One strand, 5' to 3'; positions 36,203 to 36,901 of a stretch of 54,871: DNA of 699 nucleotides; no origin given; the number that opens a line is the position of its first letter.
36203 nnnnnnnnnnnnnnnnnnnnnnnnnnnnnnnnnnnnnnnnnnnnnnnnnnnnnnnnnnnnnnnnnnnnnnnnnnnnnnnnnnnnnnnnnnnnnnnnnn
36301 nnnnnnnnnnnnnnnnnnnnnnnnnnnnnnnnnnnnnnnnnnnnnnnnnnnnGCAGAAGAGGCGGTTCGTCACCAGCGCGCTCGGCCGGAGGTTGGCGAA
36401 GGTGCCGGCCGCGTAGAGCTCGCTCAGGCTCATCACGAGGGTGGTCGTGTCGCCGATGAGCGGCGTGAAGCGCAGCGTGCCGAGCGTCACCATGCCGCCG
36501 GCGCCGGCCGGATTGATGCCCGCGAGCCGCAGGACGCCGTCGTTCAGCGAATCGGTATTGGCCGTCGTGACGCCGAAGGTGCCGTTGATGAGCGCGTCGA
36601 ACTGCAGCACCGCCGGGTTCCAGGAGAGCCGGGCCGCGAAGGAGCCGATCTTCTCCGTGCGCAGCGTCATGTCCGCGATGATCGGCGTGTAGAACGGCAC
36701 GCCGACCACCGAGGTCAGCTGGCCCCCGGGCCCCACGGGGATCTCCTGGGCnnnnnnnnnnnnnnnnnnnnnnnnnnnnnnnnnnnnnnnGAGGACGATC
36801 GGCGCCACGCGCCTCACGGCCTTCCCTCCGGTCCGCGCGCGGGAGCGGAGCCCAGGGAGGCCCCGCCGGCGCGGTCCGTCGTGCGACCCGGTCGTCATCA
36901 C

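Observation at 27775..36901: Cohesin-like and dockerin-like modules occur in cis in three paralogous N-terminal cassettes, with a conserved Cys pair bracketing each dockerin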

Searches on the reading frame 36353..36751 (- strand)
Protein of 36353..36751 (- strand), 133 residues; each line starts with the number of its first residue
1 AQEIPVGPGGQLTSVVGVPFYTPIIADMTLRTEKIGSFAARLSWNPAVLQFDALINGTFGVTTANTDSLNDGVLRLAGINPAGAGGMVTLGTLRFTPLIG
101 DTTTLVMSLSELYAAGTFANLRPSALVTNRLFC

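Call 39: find_related_loci(query=A4, collection=metagenome_contigs, flank=10000)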
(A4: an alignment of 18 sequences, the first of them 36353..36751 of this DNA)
Query A4 (133 aa) in metagenome_contigs; peptide patterns used: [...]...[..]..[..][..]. (x = any residue, [..] = any of these).
175 stretches matched a pattern; 20 encode a relative of the query (tblastn E <= 1e-3); 20 distinct loci.
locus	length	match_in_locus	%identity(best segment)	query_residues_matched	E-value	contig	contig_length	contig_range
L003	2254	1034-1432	77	1-133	2e-67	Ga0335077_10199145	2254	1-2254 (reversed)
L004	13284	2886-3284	61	1-133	2e-52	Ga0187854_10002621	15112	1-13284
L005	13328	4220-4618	60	1-133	2e-48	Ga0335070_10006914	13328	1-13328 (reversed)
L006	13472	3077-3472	55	2-133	8e-46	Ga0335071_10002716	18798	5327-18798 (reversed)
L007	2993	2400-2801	56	1-133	2e-44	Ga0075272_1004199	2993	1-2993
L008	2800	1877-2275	53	1-133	1e-41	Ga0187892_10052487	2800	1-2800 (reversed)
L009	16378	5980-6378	51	1-133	5e-40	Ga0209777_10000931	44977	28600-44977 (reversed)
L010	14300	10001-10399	61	1-133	1e-52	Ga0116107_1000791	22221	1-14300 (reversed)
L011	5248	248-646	62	1-133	5e-38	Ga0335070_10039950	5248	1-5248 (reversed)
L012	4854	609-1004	55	2-133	5e-38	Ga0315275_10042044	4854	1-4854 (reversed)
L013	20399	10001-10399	50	1-133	1e-35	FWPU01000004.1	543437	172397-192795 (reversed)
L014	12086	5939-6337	56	1-133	2e-34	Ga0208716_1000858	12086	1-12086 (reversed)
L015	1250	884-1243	52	2-121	1e-33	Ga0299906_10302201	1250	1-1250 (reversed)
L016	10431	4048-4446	49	1-133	7e-31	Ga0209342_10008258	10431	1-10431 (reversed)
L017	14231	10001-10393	52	2-133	2e-30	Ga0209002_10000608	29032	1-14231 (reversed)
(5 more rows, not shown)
